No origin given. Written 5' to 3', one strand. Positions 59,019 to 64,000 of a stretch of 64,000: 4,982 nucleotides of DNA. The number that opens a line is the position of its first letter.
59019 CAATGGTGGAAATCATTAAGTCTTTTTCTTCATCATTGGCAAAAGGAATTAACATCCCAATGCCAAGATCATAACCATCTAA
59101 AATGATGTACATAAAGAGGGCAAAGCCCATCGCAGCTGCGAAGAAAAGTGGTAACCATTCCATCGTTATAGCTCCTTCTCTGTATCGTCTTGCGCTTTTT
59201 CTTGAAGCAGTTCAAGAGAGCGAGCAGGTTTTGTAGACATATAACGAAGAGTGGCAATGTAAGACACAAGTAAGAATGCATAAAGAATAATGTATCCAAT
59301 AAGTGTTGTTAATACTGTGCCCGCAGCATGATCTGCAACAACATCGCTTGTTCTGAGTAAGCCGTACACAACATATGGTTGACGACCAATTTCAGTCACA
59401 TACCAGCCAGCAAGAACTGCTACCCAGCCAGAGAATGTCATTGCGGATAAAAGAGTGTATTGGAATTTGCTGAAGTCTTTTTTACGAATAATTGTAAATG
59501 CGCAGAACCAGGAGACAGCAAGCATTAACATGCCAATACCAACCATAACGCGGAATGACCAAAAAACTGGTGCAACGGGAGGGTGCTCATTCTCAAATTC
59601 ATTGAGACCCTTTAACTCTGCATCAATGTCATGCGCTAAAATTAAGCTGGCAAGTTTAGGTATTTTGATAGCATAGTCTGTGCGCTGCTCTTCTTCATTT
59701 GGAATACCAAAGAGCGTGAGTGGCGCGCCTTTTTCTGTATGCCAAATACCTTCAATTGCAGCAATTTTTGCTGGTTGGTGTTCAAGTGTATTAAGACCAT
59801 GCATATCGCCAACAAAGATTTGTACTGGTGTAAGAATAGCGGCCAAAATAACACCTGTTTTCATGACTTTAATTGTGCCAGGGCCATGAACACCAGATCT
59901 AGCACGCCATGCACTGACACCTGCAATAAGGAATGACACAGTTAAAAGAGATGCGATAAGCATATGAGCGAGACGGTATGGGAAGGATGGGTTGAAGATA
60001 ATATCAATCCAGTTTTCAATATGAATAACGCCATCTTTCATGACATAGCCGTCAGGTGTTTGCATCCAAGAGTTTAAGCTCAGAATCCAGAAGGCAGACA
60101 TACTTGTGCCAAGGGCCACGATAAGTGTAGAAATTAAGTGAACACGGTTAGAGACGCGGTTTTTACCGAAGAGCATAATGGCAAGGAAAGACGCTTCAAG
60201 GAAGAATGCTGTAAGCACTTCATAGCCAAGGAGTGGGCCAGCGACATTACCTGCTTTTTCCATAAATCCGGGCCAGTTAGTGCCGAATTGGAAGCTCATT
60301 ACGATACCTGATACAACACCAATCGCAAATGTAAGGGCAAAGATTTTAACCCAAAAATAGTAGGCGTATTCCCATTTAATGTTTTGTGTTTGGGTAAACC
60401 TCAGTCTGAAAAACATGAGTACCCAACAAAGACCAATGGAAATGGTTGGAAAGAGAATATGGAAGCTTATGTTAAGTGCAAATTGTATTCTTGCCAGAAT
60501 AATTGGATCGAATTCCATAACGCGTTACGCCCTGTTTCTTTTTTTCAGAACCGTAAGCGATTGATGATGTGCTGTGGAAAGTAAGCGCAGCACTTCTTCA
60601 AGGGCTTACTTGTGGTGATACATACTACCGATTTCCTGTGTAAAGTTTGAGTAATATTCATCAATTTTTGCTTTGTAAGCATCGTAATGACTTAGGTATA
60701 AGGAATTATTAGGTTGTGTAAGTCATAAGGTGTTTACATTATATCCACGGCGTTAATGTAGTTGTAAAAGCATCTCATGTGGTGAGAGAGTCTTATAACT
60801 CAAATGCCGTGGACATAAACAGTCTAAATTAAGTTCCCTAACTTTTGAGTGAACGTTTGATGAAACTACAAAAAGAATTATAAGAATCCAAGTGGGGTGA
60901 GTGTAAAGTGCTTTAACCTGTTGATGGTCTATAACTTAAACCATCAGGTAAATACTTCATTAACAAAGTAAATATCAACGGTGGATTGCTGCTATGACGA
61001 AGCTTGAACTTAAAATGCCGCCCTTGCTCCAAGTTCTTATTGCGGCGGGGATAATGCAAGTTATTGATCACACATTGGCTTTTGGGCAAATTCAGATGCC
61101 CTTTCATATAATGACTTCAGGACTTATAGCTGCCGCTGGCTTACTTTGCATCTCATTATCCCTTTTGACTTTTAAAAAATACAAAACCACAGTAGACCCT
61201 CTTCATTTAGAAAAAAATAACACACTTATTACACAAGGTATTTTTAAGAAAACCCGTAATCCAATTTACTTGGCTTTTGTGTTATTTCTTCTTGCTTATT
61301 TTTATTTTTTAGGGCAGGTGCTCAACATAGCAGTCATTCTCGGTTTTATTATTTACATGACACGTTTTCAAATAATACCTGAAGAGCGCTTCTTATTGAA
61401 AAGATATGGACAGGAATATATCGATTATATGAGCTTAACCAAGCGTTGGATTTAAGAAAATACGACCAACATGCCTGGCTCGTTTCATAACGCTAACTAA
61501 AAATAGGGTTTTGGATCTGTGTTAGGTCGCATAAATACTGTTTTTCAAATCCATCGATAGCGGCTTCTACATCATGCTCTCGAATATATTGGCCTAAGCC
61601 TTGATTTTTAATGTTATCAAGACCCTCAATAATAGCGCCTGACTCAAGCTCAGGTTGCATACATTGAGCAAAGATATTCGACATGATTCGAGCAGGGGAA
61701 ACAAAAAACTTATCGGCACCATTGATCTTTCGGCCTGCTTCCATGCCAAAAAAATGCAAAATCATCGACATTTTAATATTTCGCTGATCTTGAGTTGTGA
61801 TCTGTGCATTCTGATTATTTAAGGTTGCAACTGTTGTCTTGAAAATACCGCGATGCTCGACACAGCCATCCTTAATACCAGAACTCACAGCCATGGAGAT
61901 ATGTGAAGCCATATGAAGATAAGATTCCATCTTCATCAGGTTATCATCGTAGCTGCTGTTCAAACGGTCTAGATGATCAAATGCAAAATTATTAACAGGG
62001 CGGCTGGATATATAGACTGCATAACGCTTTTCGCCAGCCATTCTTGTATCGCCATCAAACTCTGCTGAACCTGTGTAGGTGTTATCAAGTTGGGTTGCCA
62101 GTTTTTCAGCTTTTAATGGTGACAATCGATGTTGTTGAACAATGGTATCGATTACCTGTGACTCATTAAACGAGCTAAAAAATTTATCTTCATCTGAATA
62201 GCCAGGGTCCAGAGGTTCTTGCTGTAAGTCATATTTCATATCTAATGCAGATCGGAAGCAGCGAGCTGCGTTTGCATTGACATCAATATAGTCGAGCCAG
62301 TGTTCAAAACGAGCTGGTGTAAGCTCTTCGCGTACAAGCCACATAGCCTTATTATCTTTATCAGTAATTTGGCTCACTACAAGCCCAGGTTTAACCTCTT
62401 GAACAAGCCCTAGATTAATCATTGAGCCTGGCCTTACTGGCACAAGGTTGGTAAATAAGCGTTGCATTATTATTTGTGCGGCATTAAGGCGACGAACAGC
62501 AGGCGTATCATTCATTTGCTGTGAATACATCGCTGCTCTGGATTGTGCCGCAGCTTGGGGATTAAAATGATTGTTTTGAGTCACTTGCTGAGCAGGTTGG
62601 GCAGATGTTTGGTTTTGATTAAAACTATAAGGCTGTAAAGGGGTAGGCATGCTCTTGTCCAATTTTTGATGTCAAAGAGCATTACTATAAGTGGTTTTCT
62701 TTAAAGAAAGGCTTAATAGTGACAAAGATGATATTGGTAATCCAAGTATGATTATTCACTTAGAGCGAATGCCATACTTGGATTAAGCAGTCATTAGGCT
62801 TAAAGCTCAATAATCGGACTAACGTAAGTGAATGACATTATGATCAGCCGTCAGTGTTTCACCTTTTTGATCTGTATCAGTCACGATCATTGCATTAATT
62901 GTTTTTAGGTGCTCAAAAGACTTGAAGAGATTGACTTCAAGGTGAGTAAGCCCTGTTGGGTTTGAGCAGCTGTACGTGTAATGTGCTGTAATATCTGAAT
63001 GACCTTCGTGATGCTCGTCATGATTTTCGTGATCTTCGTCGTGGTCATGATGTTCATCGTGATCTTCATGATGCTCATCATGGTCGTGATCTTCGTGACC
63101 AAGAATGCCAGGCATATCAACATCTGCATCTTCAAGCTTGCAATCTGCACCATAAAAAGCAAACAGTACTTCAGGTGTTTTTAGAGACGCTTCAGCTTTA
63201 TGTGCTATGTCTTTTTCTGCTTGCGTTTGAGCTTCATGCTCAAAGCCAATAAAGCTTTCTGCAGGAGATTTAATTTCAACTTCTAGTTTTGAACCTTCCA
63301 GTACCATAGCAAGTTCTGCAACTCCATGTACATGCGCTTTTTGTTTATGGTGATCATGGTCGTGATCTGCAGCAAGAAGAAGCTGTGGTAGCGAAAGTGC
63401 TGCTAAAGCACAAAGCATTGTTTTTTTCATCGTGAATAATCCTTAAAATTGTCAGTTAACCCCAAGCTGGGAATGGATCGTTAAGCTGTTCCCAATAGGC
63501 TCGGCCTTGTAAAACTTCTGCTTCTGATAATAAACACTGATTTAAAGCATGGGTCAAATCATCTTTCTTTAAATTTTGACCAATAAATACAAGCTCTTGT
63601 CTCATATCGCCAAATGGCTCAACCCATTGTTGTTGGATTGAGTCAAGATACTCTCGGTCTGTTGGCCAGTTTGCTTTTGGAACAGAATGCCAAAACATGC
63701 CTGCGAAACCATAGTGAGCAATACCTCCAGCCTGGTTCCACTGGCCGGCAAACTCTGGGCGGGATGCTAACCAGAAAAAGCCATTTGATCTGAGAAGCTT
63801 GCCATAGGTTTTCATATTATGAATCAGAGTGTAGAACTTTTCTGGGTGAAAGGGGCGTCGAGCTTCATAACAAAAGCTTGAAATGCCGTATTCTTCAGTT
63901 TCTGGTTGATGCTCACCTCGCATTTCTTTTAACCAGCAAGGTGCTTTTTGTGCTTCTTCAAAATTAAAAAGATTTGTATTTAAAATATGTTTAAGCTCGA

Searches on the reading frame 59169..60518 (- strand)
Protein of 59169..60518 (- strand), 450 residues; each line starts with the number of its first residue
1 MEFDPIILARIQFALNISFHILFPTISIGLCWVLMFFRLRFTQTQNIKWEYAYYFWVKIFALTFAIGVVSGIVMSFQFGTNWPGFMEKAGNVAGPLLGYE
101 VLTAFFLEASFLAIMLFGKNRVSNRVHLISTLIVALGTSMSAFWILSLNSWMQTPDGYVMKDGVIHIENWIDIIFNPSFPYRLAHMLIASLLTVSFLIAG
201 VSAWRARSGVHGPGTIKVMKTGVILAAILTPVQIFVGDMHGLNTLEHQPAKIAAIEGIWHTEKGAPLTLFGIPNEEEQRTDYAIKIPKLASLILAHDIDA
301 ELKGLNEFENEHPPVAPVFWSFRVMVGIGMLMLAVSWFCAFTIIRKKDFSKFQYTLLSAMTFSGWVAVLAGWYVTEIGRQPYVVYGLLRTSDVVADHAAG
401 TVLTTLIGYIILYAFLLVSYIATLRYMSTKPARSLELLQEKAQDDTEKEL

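Call 56: search_protein_families(library=pfam, proteins=[window:59169-60518:-], max_evalue=0.0001)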
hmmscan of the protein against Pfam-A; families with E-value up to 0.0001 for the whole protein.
window:59169-60518:- (450 aa): 1 family
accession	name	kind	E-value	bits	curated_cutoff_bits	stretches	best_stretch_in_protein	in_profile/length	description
PF01654.22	Cyt_bd_oxida_I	-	3e-159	530.5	26.2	1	8-428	1-414/418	Cytochrome bd terminal oxidase subunit I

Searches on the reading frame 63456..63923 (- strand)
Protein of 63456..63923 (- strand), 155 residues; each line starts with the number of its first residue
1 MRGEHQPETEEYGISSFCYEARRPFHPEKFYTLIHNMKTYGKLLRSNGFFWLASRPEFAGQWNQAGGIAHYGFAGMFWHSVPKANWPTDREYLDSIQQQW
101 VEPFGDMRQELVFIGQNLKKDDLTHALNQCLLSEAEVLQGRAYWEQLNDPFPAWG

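Call 79: find_encoding_contigs(protein=window:63456-63923:-, flank=10000, max_places=1)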
Protein window:63456-63923:- (155 aa): no gene with exactly this product is on record in the collection.
